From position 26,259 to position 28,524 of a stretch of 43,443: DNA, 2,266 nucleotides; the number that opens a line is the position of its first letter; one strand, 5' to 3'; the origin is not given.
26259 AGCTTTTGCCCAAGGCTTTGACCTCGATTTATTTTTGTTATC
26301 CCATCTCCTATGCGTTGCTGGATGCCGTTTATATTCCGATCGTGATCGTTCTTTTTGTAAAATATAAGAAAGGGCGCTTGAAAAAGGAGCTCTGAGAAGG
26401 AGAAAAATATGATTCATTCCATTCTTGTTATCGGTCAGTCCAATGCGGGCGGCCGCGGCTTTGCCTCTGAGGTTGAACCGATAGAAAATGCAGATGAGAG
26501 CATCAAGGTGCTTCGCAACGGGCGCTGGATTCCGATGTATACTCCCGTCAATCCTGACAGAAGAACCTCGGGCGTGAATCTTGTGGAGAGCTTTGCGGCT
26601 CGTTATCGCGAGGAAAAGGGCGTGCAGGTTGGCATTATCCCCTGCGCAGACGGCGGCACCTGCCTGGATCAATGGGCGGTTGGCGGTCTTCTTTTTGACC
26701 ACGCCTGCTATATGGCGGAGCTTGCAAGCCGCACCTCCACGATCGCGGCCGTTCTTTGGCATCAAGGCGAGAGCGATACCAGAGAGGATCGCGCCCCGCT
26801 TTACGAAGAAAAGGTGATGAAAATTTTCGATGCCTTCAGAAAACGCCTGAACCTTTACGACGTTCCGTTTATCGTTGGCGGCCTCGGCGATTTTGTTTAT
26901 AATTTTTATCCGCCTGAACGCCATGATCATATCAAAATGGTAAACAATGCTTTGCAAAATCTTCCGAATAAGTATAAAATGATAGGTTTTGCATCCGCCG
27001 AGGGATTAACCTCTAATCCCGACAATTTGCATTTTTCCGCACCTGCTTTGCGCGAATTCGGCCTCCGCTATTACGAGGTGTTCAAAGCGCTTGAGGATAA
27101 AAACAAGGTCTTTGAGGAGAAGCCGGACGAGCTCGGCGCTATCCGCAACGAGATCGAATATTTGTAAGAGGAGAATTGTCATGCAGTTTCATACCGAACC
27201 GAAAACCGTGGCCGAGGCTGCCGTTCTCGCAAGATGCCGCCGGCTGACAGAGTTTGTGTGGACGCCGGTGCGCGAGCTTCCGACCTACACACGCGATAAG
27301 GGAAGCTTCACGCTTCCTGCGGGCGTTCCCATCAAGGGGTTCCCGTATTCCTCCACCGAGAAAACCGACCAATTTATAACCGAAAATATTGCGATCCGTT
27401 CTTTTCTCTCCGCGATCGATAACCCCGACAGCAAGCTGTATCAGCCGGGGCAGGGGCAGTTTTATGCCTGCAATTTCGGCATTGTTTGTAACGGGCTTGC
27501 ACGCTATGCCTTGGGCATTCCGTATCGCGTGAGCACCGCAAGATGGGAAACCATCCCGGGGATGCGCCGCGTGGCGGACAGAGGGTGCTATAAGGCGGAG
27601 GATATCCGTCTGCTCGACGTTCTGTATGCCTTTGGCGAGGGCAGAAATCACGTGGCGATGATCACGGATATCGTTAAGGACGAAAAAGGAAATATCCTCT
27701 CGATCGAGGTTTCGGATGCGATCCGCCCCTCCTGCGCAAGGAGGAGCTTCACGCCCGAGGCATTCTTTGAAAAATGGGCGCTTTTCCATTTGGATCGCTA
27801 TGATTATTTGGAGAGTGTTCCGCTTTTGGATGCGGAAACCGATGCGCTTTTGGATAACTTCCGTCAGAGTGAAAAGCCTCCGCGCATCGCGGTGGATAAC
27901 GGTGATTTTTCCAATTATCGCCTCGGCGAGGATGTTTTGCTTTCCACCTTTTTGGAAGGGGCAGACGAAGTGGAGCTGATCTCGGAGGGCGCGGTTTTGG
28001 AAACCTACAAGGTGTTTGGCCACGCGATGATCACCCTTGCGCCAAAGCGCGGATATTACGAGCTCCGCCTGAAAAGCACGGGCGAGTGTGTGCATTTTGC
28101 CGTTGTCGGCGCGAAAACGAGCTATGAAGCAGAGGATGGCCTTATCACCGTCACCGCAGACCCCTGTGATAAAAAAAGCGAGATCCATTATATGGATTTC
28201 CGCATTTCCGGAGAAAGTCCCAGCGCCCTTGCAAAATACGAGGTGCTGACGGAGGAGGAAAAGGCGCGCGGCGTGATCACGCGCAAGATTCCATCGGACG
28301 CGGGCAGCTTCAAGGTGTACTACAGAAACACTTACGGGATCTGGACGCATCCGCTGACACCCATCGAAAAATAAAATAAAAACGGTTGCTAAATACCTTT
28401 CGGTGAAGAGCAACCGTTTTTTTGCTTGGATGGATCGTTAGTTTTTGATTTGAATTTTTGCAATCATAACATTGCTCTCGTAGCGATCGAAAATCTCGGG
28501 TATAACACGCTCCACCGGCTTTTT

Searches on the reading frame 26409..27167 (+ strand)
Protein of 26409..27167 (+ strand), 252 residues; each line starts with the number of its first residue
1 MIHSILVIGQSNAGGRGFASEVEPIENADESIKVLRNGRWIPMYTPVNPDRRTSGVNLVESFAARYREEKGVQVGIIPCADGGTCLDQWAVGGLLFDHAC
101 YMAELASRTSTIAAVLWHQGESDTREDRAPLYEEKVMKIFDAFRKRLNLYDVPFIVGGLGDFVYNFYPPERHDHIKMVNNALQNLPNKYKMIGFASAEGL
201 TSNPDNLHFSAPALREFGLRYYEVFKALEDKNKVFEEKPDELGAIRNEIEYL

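Call 5: search_protein_families(library=pfam, proteins=[window:26409-27167:+])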
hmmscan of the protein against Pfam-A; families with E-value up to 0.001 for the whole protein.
window:26409-27167:+ (252 aa): 1 family
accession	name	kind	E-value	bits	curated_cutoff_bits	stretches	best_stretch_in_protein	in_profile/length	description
PF03629.24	SASA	-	1.5e-43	149.5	24.8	1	5-224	5-223/226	Carbohydrate esterase, sialic acid-specific acetylesterase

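Call 6: search_protein_families(library=ncbifam, proteins=[window:26409-27167:+])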
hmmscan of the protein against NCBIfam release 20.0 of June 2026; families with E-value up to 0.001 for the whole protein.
window:26409-27167:+ (252 aa): 0 families

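Call 70: find_related_loci(query=A5, collection=genome_contigs, flank=9000)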
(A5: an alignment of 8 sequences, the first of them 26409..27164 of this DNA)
Query A5 (252 aa) in genome_contigs; peptide patterns used: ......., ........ (x = any residue, [..] = any of these).
98 stretches matched a pattern; 75 encode a relative of the query (tblastn E <= 1e-3); 75 distinct loci.
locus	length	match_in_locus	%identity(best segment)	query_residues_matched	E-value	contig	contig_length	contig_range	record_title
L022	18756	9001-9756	87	1-252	3e-151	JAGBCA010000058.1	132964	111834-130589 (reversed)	MAG: Clostridia bacterium isolate RGIG8981 Water_deer_Rectum-2__c463068, whole genome shotgun sequence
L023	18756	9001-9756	86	1-252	5e-148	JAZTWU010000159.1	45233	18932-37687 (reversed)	MAG: Eubacteriales bacterium isolate T1900045332_YK20190021.MAGScoT_cleanbin_000034 SGB_6540_k141_2342388, whole genome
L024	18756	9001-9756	82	1-252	2e-144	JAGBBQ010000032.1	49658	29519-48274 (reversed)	MAG: Clostridia bacterium isolate RGIG8971 Water_deer_Rectum-2__c149828, whole genome shotgun sequence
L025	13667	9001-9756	77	1-252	2e-132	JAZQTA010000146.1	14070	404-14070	MAG: Eubacteriales bacterium isolate T1900045194_TC20190190.MAGScoT_cleanbin_000025 SGB_5307_k141_3401324, whole genome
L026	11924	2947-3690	69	1-252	2e-113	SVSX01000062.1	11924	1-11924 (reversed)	MAG: Oscillospiraceae bacterium isolate SIG680 NODE_88801_length_11924_cov_2.142324, whole genome shotgun sequence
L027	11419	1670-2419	68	1-252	4e-113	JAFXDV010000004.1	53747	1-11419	MAG: Clostridia bacterium isolate RGIG6325 Sheep_Rectum-3__c581, whole genome shotgun sequence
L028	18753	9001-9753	68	1-252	2e-112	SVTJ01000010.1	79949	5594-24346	MAG: Oscillospiraceae bacterium isolate SIG692 NODE_7584_length_79949_cov_8.542783, whole genome shotgun sequence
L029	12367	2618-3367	69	1-252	2e-111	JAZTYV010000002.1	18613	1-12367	MAG: Clostridia bacterium isolate T1900045325_YK20190014.MAGScoT_cleanbin_000037 SGB_6436_k141_126744, whole genome shot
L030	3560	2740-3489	67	1-252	5e-113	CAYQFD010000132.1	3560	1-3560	MAG TPA_asm: uncultured Ruminococcus sp. isolate SRP315200_co2_80 genome assembly, contig: NODE_54181_length_3560_cov_12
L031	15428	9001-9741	67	1-252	3e-110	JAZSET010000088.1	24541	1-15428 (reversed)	MAG: Eubacteriales bacterium isolate T1900044588_TS20190054.MAGScoT_cleanbin_000024 SGB_612_k141_225569, whole genome sh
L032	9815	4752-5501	67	1-252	2e-110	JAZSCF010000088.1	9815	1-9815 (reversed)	MAG: Acutalibacteraceae bacterium isolate T1900044918_TS20190384.MAGScoT_cleanbin_000008 SGB_3345_k141_1753205, whole ge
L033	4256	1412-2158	67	1-252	1e-110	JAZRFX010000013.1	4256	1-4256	MAG: Clostridia bacterium isolate T1900045494_YK20190188.MAGScoT_cleanbin_000014 SGB_7406_k141_191747, whole genome shot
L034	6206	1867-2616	67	1-252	8e-110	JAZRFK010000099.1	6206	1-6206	MAG: Eubacteriales bacterium isolate T1900045495_YK20190189.MAGScoT_cleanbin_000007 SGB_7428_k141_1577000, whole genome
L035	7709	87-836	68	1-252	1e-109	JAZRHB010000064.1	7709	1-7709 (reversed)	MAG: Clostridia bacterium isolate T1900045485_YK20190179.MAGScoT_cleanbin_000010 SGB_7341_k141_2744402, whole genome sho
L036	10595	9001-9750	67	1-252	2e-109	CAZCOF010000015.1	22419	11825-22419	MAG TPA_asm: uncultured Oscillospiraceae bacterium isolate SRP315200_co2_528 genome assembly, contig: NODE_1930_length_2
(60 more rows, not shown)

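Call 74: search_protein_families(library=pfam, alignment_id=A6, max_evalue=0.00001)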
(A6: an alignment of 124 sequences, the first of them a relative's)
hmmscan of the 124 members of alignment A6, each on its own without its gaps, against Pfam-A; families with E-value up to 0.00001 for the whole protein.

A. member 1, L026:299-2146:+ (616 aa): 0 families

B. families by the number of members that match (of 124 scanned): 158 families (the first 25 are shown)
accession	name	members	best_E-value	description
PF00165.29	HTH_AraC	8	6.8e-22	Bacterial regulatory helix-turn-helix proteins, AraC family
PF12833.13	HTH_18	8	9.5e-22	Helix-turn-helix domain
PF00106.31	adh_short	3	1.2e-61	short chain dehydrogenase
PF13561.12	adh_short_C2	3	2.4e-59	Enoyl-(Acyl carrier protein) reductase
PF13304.12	AAA_21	3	2.6e-23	AAA domain, putative AbiEii toxin, Type IV TA system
PF00395.25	SLH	3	3.9e-22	S-layer homology domain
PF01522.26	Polysacc_deac_1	3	6.8e-18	Polysaccharide deacetylase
PF08659.16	KR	3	2.5e-16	KR domain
PF04909.20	Amidohydro_2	3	9.4e-16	Amidohydrolase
PF02311.25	AraC_binding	3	7.9e-09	AraC-like ligand binding domain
PF03193.22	RsgA_GTPase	3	1.3e-08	RsgA GTPase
PF07883.17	Cupin_2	3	3.1e-08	Cupin domain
PF00005.33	ABC_tran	2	5.9e-48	ABC transporter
PF07690.21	MFS_1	2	4.4e-44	Major Facilitator Superfamily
PF10502.14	Peptidase_S26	2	1.5e-39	Signal peptidase, peptidase S26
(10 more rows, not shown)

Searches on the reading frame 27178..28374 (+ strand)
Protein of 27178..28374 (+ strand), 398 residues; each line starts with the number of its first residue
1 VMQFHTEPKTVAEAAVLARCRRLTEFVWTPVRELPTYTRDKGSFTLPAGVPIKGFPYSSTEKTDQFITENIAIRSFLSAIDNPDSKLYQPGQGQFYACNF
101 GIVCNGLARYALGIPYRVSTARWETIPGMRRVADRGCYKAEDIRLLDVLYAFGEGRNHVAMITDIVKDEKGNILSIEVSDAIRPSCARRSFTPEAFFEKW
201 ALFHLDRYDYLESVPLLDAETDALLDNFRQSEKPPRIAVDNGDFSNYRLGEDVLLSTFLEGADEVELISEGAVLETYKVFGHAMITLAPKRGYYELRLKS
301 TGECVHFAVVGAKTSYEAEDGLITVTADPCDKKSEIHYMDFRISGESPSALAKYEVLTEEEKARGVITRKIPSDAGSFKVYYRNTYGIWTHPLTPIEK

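Call 5: search_protein_families(library=pfam, proteins=[window:27178-28374:+])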
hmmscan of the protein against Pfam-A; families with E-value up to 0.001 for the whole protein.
window:27178-28374:+ (398 aa): 0 families

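Call 6: search_protein_families(library=ncbifam, proteins=[window:27178-28374:+])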
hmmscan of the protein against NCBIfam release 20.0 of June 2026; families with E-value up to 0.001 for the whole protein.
window:27178-28374:+ (398 aa): 0 families

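Call 24: search_solved_structures(query=window:27178-28371:+, max_evalue=10)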
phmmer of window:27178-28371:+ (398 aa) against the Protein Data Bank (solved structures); distinct sequences matched with E-value up to 10: 4.
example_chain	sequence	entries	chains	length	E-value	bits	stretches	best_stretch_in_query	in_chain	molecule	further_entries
6k7o_A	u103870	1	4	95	0.19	13.9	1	339-397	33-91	Leukocyte immunoglobulin-like receptor subfamily B member 4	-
8grx_B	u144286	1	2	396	0.59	12.3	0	336-397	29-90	Leukocyte immunoglobulin-like receptor subfamily A member 6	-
3p2t_A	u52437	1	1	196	0.98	11.6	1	339-397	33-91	Leukocyte immunoglobulin-like receptor subfamily B member 4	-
8yot_B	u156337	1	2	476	1.1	11.4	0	336-397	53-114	LILRB3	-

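Call 29: search_protein_families(library=pfam, proteins=[window:27178-28374:+], max_evalue=10)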
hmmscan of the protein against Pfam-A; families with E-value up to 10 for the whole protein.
window:27178-28374:+ (398 aa): 0 families

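Call 37: find_homologous_proteins(query=window:27181-28371:+, max_evalue=0.00001)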
Query window:27181-28371:+ (397 aa): 325 proteins with E <= 0.00001 among 8000 candidates; the best 120 are listed.
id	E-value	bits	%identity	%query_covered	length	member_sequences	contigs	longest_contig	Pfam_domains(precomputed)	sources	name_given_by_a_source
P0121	1.7e-248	842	92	99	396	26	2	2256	-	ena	-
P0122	3.5e-206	703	76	100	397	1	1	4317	-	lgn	-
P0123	1.8e-205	701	77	100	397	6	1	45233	-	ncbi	-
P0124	1.2e-183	629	70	100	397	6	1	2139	-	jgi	jgi:hypothetical protein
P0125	4.8e-178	610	69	99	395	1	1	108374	-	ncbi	-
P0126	6.5e-178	610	68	99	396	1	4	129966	-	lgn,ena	-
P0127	1.4e-174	599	67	99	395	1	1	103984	-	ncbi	-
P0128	2.8e-174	598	66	100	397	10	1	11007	-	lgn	-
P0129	8.9e-174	596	66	100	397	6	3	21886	-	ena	-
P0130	7.3e-173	593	66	100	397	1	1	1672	-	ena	-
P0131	2.0e-171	589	66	100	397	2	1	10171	-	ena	-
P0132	2.0e-171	588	65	99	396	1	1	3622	-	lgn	-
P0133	6.7e-171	587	65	99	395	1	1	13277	-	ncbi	-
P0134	2.1e-167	575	65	99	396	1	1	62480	-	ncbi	-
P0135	2.8e-167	575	64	100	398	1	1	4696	-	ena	-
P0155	2.9e-139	483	58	99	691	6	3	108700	PF00753.34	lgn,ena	-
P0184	2.4e-133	463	54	98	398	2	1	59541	-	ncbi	-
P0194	1.7e-132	460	53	99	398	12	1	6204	PF16967.12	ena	-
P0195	2.9e-132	460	54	99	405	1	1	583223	-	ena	-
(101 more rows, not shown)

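Call 39: find_encoding_contigs(protein=P0195, flank=10000, max_places=1)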
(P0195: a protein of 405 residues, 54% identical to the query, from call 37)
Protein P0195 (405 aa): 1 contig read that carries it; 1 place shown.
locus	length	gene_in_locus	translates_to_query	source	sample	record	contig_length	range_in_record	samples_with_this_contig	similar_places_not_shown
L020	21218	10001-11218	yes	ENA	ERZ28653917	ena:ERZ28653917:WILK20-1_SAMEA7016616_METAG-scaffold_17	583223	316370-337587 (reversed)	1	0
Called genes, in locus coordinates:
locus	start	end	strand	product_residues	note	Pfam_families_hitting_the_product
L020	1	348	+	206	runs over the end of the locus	PF01894:YjbQ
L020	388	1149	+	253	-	PF00753:Lactamase_B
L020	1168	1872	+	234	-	PF00121:TIM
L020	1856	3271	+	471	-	PF00370:FGGY_N, PF02782:FGGY_C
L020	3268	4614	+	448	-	-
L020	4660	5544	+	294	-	PF02588:YitT_membrane, PF10035:DUF2179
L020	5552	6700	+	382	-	PF04389:Peptidase_M28 (weak), PF01546:Peptidase_M20, PF07687:M20_dimer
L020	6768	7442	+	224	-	PF00923:TAL_FSA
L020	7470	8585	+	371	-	PF09587:PGA_cap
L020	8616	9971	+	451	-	PF01546:Peptidase_M20, PF07687:M20_dimer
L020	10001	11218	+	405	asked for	-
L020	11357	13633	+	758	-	PF02901:PFL-like, PF01228:Gly_radical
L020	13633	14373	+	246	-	PF13353:Fer4_12, PF04055:Radical_SAM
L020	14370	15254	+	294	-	PF01156:IU_nuc_hydro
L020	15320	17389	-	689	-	PF08531:Bac_rhamnosid_N, PF05592:Bac_rhamnosid, PF17389:Bac_rhamnosid6H, PF17390:Bac_rhamnosid_C (weak)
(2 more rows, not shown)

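Call 40: find_encoding_contigs(protein=P0184, flank=10000, max_places=1)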
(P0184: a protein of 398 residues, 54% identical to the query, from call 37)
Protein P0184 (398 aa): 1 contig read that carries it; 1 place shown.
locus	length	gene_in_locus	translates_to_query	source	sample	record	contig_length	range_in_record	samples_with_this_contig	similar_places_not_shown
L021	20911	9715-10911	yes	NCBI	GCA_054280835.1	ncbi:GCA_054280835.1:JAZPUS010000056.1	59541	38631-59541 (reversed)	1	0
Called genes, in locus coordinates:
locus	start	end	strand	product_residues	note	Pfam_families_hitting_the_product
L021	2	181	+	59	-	?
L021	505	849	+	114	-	PF04326:SLFN_AlbA_2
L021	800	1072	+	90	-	-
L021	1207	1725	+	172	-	PF25753:SF0329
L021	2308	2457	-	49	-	-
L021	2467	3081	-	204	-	PF25213:HVO_A0261_N (faint), PF00717:Peptidase_S24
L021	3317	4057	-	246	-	PF13580:SIS_2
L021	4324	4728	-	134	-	-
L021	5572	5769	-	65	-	-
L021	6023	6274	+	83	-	PF20693:YobI-ATPase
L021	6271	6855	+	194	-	PF12728:HTH_17 (weak)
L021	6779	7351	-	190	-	PF13240:Zn_Ribbon_1 (weak)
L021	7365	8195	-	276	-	PF13240:Zn_Ribbon_1 (weak), PF09479:Flg_new (weak)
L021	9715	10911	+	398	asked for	-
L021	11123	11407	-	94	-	-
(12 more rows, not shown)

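Call 48: predict_structure(alignment_id=A3)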
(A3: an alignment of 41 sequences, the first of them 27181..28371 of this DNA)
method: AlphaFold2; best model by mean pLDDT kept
length: 397 residues; sequences in the alignment: 41
mean_pLDDT: 94.1   pTM: 0.90
mean pLDDT of the five models: 94.1, 93.8, 93.6, 93.0, 92.6
residues with pLDDT >= 90: 349; 70-90: 43; 50-70: 5; < 50: 0
segments of 3 or more residues with pLDDT < 50: none
pLDDT, mean of each block of 10 residues (from residue 1): 96 98 96 94 95 94 89 96 95 92 96 89 93 94 97 90 97 97 96 97 97 94 93 96 96 97 97 97 97 98 97 94 97 94 74 88 95 92 93 85
secondary structure, 60 per line:
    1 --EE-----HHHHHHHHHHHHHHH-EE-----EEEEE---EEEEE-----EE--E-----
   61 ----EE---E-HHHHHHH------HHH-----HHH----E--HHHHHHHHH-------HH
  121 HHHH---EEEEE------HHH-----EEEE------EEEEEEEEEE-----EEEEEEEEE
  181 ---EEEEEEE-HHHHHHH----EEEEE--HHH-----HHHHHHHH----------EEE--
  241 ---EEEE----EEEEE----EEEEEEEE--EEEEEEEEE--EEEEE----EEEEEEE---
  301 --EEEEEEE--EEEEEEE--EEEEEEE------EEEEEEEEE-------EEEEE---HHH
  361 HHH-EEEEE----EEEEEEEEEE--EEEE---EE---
elements in order: H10-24 E33-37 E41-45 H72-78 H103-111 H119-124 E128-132 E147-150 E157-166 E172-180 E184-190 H192-198 E203-207 H218-225 E236-238 E244-247 E252-256 E261-268 E271-279 E282-286 E291-297 E303-309 E312-318 E321-327 E334-342 E350-354 H358-363 E365-369 E374-383 E386-389

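Call 51: fold_search(model_id=the predicted structure, library=pdb)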
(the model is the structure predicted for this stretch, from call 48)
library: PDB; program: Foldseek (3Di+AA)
matches with E <= 10: 1564; with E <= 0.001: 114
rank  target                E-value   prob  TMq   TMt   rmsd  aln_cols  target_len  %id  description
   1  1j86_B                1.6e-05  1.00  0.17  0.31  14.3       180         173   13  HUMAN HIGH AFFINITY FC RECEPTOR FC(EPSILON)RI(ALPHA), MONOCLINIC CRYSTAL FORM 2 (released 2001-08-29)
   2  3mtr_A                2.7e-05  1.00  0.16  0.29  13.0       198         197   13  Crystal structure of the Ig5-FN1 tandem of human NCAM (released 2010-06-23)
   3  8y81_A                3.0e-05  1.00  0.16  0.27  15.0       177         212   12  Structure of the ige-fc bound to its high affinity receptor fc(epsilon)ri (released 2024-07-10)
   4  3wjl_C                3.2e-05  1.00  0.16  0.34  14.3       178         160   13  Crystal structure of IIb selective Fc variant, Fc(V12), in complex with FcgRIIb (released 2013-11-13)
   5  4zjg                  3.4e-05  0.99  0.16  0.20  21.6       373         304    6  Crystal structure of native alpha-2-macroglobulin from Escherichia coli spanning domains MG0-NIE-MG1. (released 2015-06-10)
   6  3ry5                  3.8e-05  1.00  0.17  0.33  14.0       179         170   13  Three-dimensional structure of glycosylated fcgammariia (high-responder polymorphism) (released 2011-08-31)
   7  8c1c_R                5.0e-05  1.00  0.16  0.30  14.7       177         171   15  Structure of IgE bound to the ectodomain of FceRIa (released 2023-03-29)
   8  9flu_A                5.0e-05  1.00  0.20  0.23  28.8       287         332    9  CryoEM structure of the fragment-1 (3402-3733) in the grappling hook protein A (GhpA) in the bacterium Aureispira sp.  (released 2024-10-16)
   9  5ml9_A                5.6e-05  1.00  0.16  0.32  14.7       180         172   12  Cocrystal structure of Fc gamma receptor IIIa interacting with Affimer F4, a specific binding protein which blocks IgG (released 2017-12-13)
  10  4zne_A                5.6e-05  1.00  0.17  0.23  10.0       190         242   11  IgG1 Fc-FcgammaRI ecd complex (released 2015-11-11)
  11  9g4n_A                6.2e-05  1.00  0.23  0.18   7.7       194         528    9  Glycoside Hydrolase Family 157 from Labilibaculum antarcticum (LaGH157) E224A mutant in complex with Laminaritriose an (released 2025-05-21)
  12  1rpq_D                6.6e-05  1.00  0.16  0.31  14.5       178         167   13  High Affinity IgE Receptor (alpha chain) Complexed with Tight-Binding E131 'zeta' Peptide from Phage Display (released 2004-07-20)
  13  9g8b_A                7.8e-05  0.72  0.15  0.17  38.6       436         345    9  CryoEM structure of the fragment-2 (2892-3236) in the grappling hook protein A (GhpA) in the bacterium Aureispira sp.  (released 2024-10-16)
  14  2dru                  8.7e-05  1.00  0.20  0.34   7.8       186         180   12  Crystal structure and binding properties of the CD2 and CD244 (2B4) binding protein, CD48 (released 2006-07-04)
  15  1h9v                  1.0e-04  1.00  0.15  0.30  14.7       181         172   14  Human Fc-gamma-Receptor IIa (FcgRIIa), monoclinic (released 2001-06-21)
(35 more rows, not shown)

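Call 52: search_solved_structures(query=A3, max_evalue=10)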
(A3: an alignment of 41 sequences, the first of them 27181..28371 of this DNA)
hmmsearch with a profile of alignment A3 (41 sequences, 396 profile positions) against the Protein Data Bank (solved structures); distinct sequences matched with E-value up to 10: 0.

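Call 94: search_protein_families(library=pfam, proteins=[P0155, P0194], max_evalue=0.1)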
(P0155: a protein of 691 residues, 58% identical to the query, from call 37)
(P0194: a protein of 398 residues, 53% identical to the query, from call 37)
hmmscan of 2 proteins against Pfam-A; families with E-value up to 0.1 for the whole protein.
P0155 (691 aa): 3 families
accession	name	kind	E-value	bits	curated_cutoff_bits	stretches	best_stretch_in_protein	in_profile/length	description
PF00753.33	Lactamase_B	-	2.5e-19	70.4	22.7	1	69-241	2-193/196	Metallo-beta-lactamase superfamily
PF19583.5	ODP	-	0.00031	21.1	27.2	1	73-188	3-124/194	ODP family beta lactamase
PF13483.12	Lactamase_B_3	-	0.0092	16.4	24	0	71-132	5-57/160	Beta-lactamase superfamily domain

P0194 (398 aa): 2 families
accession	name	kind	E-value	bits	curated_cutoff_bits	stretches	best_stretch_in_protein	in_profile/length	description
PF16967.11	TcfC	-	1.2e-05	25.2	29.4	1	252-303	3-56/68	E-set like domain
PF17957.7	Big_7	-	0.082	14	24.1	0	308-350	5-47/70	Bacterial Ig domain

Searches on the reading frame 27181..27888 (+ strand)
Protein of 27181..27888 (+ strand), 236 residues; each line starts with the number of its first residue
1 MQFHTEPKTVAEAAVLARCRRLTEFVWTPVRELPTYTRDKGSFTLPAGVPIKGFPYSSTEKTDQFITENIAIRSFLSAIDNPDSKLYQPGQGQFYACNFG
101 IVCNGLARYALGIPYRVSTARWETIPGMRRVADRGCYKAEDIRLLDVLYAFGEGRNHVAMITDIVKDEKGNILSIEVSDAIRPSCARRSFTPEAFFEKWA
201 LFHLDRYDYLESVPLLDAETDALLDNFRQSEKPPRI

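Call 65: predict_structure(alignment_id=A4)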
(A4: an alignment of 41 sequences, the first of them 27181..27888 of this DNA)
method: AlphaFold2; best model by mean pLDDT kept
length: 236 residues; sequences in the alignment: 41
mean_pLDDT: 93.4   pTM: 0.90
mean pLDDT of the five models: 93.4, 91.6, 90.4, 90.2, 78.6
residues with pLDDT >= 90: 200; 70-90: 32; 50-70: 4; < 50: 0
segments of 3 or more residues with pLDDT < 50: none
pLDDT, mean of each block of 10 residues (from residue 1): 96 98 95 92 94 93 88 93 88 89 96 93 97 95 98 92 97 97 96 97 98 94 89 66
secondary structure, 60 per line:
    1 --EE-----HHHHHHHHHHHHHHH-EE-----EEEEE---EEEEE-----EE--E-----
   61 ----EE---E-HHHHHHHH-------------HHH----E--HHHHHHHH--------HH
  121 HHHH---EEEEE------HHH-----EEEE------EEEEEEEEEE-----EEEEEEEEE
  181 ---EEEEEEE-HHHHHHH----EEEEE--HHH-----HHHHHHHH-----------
elements in order: H10-24 E33-37 E41-45 H72-79 H103-110 H119-124 E128-132 E147-150 E157-166 E172-180 E184-190 H192-198 E203-207 H218-225

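Call 67: fold_search(model_id=the predicted structure, library=pdb)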
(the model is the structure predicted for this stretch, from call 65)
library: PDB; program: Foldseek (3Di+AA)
matches with E <= 10: 494; with E <= 0.001: 0
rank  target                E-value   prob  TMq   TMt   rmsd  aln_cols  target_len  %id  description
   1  8a47_C                5.7e-02  0.91  0.16  0.13   3.5        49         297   22  IdeS in complex with IgG1 Fc (released 2022-11-30)
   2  9hb2                  6.5e-02  0.75  0.21  0.18   5.0        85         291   13  Structure of the truncated version of IdeC protease C94S from Streptococcus canis (released 2025-10-01)
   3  9hb1                  6.5e-02  0.28  0.19  0.16  13.9       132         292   12  Structure of IdeC protease C94S from Streptococcus canis (released 2025-10-01)
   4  2avw_B                1.3e-01  0.51  0.19  0.17   5.8        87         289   15  Crystal structure of monoclinic form of streptococcus Mac-1 (released 2006-02-28)
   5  4f88_1                1.4e-01  0.80  0.23  0.13   5.2        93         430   16  X-ray Crystal Structure of PlyC (released 2012-07-25)
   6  1y08                  1.4e-01  0.75  0.16  0.13   3.6        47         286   23  Structure of the Streptococcal Endopeptidase IdeS, a Novel Cysteine Proteinase with Strict Specificity for IgG (released 2004-12-21)
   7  2avw_D                2.5e-01  0.60  0.16  0.13   3.4        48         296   23  Crystal structure of monoclinic form of streptococcus Mac-1 (released 2006-02-28)
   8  5z8n_A                3.8e-01  0.16  0.14  0.17   9.6        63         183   19  Crystal structure of Arabidopsis thaliana EBS C-terminal deletion construct in complex with an H3K4me2 peptide (released 2018-07-25)
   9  2au1                  4.2e-01  0.30  0.20  0.16   5.8        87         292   15  Crystal Structure of group A Streptococcus MAC-1 orthorhombic form (released 2006-02-28)
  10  2avw_A                6.1e-01  0.28  0.21  0.18   5.0        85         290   15  Crystal structure of monoclinic form of streptococcus Mac-1 (released 2006-02-28)
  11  4hnt_B                6.1e-01  0.11  0.14  0.04   4.9        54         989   15  crystal structure of F403A mutant of S. aureus Pyruvate carboxylase (released 2013-01-16)
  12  2eko_MODEL_1_A        6.5e-01  0.20  0.19  0.42   7.3        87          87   15  Solution structure of RUH-073, a Pseudo Chromo Domain from Human cDNA (released 2007-09-25)
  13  9arc                  6.5e-01  0.20  0.22  0.14   6.0       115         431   16  Crystal Structure of C0362 (TDE_0362 [TDE0362] resi 205-647) (released 2024-11-27)
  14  6vil_F                6.9e-01  0.28  0.16  0.24   5.2        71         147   13  Crystal structure of mouse BAHCC1 BAH domain in complex with H3K27me3 (released 2020-09-16)
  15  9hm0_MM               8.3e-01  0.07  0.18  0.25  16.4       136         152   12  Translational activator Aep3 in complex with mRNA and the yeast mitochondrial ribosome (released 2025-12-17)
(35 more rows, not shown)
